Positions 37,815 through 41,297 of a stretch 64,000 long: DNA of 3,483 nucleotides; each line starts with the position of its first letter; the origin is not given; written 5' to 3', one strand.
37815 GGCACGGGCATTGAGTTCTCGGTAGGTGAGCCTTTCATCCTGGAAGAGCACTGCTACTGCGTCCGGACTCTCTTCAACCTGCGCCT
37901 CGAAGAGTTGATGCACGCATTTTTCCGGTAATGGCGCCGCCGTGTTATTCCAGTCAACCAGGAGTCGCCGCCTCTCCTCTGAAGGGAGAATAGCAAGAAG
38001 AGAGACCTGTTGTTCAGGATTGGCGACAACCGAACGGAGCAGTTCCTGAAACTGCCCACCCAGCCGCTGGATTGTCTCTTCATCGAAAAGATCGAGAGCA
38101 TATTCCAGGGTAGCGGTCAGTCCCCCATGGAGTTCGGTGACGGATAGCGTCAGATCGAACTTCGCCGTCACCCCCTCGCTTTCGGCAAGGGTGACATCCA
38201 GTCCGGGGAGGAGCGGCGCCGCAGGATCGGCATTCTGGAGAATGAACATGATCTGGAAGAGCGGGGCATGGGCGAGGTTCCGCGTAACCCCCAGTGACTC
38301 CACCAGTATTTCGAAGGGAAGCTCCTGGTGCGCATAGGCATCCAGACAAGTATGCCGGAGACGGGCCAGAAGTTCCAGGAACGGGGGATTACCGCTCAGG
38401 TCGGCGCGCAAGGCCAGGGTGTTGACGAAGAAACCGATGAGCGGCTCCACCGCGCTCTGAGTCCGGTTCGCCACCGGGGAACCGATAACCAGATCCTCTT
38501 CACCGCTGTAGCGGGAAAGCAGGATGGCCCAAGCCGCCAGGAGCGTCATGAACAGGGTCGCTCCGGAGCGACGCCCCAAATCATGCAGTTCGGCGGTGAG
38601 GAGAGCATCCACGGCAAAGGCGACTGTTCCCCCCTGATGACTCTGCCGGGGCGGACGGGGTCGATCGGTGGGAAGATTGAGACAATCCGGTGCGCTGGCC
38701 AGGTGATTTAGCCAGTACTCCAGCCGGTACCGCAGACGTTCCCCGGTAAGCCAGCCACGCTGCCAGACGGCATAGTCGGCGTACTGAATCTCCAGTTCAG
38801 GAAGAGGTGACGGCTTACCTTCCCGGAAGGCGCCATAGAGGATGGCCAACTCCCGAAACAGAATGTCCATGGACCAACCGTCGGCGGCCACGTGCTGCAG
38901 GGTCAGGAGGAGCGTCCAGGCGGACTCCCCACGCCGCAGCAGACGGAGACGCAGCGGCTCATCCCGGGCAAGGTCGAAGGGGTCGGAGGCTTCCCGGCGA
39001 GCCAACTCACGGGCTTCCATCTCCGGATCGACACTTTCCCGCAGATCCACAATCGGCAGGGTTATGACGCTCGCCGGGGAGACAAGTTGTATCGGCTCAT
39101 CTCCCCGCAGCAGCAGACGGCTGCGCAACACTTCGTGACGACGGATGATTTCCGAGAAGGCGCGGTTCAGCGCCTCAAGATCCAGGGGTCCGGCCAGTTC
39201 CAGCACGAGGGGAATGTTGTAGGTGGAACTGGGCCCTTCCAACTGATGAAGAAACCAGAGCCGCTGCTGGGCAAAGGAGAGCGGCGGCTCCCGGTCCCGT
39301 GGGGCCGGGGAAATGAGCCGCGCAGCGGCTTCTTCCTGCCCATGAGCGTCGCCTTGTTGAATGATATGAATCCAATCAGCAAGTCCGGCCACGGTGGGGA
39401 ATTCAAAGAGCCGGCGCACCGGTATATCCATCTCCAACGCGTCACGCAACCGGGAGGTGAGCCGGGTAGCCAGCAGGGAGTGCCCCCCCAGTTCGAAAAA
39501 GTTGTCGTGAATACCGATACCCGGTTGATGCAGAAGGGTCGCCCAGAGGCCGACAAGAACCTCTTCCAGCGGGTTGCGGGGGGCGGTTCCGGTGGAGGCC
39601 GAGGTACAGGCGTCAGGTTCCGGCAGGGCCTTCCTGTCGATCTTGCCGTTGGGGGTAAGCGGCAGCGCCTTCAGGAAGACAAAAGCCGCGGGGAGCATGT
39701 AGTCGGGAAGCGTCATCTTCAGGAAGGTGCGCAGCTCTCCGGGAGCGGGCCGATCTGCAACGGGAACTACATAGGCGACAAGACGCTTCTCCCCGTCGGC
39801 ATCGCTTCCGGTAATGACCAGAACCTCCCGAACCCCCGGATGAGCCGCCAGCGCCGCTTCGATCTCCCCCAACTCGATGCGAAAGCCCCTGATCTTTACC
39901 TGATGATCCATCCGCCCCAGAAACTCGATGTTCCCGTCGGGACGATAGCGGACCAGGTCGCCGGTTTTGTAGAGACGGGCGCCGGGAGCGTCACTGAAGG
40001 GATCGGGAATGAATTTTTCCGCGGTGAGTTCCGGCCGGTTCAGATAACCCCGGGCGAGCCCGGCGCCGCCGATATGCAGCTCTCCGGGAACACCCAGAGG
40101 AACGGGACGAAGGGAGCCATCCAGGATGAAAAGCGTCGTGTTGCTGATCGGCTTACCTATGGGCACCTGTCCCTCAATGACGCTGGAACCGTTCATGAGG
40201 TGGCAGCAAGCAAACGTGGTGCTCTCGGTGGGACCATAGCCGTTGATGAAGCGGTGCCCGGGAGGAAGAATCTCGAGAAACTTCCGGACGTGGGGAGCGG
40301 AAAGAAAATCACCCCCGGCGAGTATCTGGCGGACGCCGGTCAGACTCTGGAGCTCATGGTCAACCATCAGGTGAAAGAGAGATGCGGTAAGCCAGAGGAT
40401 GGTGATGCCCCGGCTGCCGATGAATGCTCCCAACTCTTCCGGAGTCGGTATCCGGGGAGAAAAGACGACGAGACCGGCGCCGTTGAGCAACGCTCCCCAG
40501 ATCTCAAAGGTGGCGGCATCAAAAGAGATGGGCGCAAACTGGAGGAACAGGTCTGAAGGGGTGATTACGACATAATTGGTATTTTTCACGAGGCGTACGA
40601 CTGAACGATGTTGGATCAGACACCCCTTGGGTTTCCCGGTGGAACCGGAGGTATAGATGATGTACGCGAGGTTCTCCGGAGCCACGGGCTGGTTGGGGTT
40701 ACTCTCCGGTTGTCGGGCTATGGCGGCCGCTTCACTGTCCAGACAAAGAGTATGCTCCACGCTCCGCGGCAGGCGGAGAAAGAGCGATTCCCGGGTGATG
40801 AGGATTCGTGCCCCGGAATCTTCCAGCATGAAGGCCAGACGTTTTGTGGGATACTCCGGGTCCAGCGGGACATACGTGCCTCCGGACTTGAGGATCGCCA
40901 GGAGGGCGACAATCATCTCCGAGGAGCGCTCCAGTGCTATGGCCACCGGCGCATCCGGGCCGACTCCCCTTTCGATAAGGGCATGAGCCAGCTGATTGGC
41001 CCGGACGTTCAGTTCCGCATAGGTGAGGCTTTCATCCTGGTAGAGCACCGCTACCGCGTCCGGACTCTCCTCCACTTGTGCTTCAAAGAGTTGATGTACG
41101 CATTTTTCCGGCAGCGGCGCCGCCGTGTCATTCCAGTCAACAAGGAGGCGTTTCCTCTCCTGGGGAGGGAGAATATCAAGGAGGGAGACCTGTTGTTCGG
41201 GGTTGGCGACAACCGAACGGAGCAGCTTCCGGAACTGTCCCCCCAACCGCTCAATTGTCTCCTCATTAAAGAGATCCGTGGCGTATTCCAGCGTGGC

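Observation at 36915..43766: NRPS modules are near-identical except for the adenylation specificity cores (subdomain-swap signature)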

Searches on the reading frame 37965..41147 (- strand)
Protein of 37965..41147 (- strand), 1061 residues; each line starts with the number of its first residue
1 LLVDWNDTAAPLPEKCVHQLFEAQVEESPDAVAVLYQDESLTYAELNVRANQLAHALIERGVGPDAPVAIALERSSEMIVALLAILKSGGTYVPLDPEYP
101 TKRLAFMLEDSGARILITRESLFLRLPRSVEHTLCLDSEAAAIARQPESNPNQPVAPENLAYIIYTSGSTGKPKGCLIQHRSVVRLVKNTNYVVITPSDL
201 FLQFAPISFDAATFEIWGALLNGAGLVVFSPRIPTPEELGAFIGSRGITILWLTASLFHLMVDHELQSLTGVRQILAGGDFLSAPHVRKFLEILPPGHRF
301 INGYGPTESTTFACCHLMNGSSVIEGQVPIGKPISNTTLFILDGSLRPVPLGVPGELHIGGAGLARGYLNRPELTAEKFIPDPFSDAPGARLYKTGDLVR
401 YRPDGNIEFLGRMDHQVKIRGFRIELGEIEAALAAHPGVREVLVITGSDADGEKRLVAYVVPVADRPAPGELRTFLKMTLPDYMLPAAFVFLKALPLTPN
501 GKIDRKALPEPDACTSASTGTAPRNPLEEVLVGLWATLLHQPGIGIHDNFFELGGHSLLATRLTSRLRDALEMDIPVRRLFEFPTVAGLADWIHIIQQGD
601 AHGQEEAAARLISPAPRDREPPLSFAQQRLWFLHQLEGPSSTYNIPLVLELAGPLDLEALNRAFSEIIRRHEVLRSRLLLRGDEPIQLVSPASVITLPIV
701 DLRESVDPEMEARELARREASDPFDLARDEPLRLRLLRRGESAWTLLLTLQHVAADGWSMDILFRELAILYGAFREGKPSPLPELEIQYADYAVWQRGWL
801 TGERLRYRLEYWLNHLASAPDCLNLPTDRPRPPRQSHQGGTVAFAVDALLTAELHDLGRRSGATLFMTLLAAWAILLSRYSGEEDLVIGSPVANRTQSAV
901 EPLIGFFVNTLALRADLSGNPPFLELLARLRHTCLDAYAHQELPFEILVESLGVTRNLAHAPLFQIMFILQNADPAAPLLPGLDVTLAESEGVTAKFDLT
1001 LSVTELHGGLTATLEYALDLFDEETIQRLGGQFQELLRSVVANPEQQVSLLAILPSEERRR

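Call 14: find_related_loci(query=window:37965-41147:-, collection=genome_contigs, flank=10000)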
Query window:37965-41147:- (1061 aa) in genome_contigs; peptide patterns used: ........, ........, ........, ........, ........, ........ (x = any residue, [..] = any of these).
600 stretches matched a pattern (row limit reached: there are more); 597 encode a relative of the query (tblastn E <= 1e-3); the best 80 are kept; 77 distinct loci.
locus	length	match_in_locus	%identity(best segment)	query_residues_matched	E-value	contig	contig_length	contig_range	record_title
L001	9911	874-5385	51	1-1061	0e+0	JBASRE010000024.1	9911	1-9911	MAG: Pyrinomonadaceae bacterium isolate MFD09203_ilm_asm_bin4 k127_113836, whole genome shotgun sequence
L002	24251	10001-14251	50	1-1061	0e+0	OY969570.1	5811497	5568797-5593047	MAG: uncultured Gemmatimonadales bacterium isolate MFD02840.bin.c.1 genome assembly, chromosome: 1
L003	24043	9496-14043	50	1-1061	0e+0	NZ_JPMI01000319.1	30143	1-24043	Archangium violaceum Cb vi76 contig00350, whole genome shotgun sequence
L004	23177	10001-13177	47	2-1061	0e+0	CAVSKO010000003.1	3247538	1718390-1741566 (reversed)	MAG: Blastocatellia bacterium isolate MFD09212.bin.1.217 genome assembly, contig: contig_750, whole genome shotgun seque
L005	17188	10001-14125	50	1-1061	0e+0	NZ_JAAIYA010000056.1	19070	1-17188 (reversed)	Pyxidicoccus caerfyrddinensis strain CA032A NODE_56_length_19070_cov_18.7033, whole genome shotgun sequence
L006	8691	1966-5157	49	1-1061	0e+0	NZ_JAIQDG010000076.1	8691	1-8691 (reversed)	Myxococcus sp. RHSTA-1-4 NODE_76_length_8691_cov_161.623288, whole genome shotgun sequence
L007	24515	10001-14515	49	1-1061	0e+0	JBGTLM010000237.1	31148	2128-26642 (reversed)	MAG: Pyrinomonadaceae bacterium isolate JTS-RE337 k141_6413117, whole genome shotgun sequence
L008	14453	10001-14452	48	1-1060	0e+0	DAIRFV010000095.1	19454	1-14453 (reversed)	MAG TPA_asm: Pyrinomonadaceae bacterium isolate CTOTU27641 NODE_731_length_19454_cov_10.583535, whole genome shotgun seq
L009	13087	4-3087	49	30-1061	0e+0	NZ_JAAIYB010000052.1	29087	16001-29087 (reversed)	Myxococcus vastator strain AM301 NODE_52_length_29087_cov_7.71419, whole genome shotgun sequence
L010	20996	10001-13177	47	1-1061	0e+0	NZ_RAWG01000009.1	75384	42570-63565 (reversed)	Corallococcus sicarius strain CA040B NODE_9_75384_cov_39.3077, whole genome shotgun sequence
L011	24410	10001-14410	49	1-1051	0e+0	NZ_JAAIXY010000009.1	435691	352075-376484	Myxococcus eversor strain AB053B NODE_9_length_435691_cov_21.2027, whole genome shotgun sequence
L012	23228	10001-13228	47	1-1061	0e+0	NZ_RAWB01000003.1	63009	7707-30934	Corallococcus llansteffanensis strain CA051B NODE_3_63009_cov_12.3013, whole genome shotgun sequence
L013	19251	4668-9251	50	1-1059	0e+0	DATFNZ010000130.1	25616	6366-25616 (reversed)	MAG TPA_asm: Thermoanaerobaculia bacterium isolate SMAG_U9264 k141_576714, whole genome shotgun sequence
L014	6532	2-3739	48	1-1061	0e+0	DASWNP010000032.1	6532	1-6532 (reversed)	MAG TPA_asm: Pyrinomonadaceae bacterium isolate SMAG_U3417 k141_148305, whole genome shotgun sequence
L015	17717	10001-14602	48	1-1061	0e+0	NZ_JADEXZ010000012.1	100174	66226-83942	Fortiea sp. LEGE XX443 NODE_12_length_100174_cov_22.3025, whole genome shotgun sequence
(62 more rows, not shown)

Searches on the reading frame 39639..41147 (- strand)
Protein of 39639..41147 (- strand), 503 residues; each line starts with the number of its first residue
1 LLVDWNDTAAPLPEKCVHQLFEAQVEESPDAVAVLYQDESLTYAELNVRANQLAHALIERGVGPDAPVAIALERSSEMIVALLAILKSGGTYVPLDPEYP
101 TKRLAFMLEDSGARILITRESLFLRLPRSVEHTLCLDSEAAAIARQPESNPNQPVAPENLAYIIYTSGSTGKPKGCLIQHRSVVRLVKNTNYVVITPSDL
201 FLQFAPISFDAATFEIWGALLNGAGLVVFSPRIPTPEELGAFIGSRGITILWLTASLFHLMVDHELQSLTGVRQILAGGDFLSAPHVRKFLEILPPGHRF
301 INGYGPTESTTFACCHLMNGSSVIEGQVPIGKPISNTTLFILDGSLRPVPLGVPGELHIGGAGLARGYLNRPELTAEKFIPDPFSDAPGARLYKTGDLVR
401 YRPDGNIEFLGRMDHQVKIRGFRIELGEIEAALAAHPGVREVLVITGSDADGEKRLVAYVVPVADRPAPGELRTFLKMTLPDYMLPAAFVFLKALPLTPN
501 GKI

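Call 38: search_solved_structures(query=window:39639-41147:-, max_evalue=1e-40, show_alignments=0)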
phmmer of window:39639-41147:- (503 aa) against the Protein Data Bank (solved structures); distinct sequences matched with E-value up to 1e-40: 76 (the best 60 are shown).
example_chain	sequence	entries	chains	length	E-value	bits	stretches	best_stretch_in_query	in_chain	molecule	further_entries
6mfy_A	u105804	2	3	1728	4.5e-228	761.3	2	14-503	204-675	Linear gramicidin synthase subunit A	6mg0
9be3_A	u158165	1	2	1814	5.3e-228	761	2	14-503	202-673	Linear gramicidin synthase subunit A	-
6mfz_A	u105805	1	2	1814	5.3e-228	761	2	14-503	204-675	Linear gramicidin synthase subunit A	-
9be4_A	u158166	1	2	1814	5.3e-228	761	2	14-503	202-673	Linear gramicidin synthase subunit A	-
9meh_A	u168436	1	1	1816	5.3e-228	761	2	14-503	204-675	Linear gramicidin synthase subunit A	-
8hlk_A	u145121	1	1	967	1.6e-143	482.3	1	1-503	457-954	Microcystin synthetase B (Fragment)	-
8xjz_C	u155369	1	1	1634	1.5e-139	469.3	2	27-502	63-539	Peptide synthetase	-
6p1j_A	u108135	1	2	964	9.4e-138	463.3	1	1-503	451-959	Txo2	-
8jbr_A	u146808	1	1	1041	1.2e-131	443.2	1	1-503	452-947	McyA protein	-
4gr5_A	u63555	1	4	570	4.7e-131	441.2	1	15-503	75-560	Non-ribosomal peptide synthetase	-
4d4g_A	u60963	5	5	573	2e-130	439.2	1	14-503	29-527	APNAA1 | APNA A1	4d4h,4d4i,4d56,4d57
5u89_A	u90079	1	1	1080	1e-129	436.8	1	2-503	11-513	Amino acid adenylation domain protein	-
9bfd_A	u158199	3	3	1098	3.2e-119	402.2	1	14-503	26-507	Tyrocidine synthase 1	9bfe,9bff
9bfd_B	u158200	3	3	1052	1.3e-115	390.3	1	2-502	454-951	Tyrocidine synthase 2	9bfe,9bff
2vsq_A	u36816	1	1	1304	3.4e-114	385.6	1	14-503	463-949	SURFACTIN SYNTHETASE SUBUNIT 3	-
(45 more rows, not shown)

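Call 57: search_protein_representatives(protein=window:39642-41147:-)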
Query: 502 residues. Proteins with E-value up to 0.001 (for the whole library): 260773; up to 1e-10: 183602; up to 1e-30: 114009. The best 150 are listed.
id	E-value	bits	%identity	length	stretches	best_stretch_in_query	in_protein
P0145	0.0e+00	2605.8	48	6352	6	2-502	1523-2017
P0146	0.0e+00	2524.6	46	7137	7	5-502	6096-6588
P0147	0.0e+00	2520.1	48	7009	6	1-502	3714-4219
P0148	0.0e+00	2515.1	47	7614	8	13-502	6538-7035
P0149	0.0e+00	2491.3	48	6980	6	8-502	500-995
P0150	0.0e+00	2471.2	45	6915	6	2-502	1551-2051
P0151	0.0e+00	2468.5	42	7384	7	6-502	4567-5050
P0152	0.0e+00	2453.5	43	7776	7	4-502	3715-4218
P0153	0.0e+00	2437.0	47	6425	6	1-502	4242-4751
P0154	0.0e+00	2420.5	43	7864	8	3-502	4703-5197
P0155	0.0e+00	2410.4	43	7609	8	13-502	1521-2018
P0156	0.0e+00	2386.1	47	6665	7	1-502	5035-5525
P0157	0.0e+00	2385.7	43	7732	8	1-502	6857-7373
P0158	0.0e+00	2382.0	42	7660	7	2-502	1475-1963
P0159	0.0e+00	2378.1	44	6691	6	5-502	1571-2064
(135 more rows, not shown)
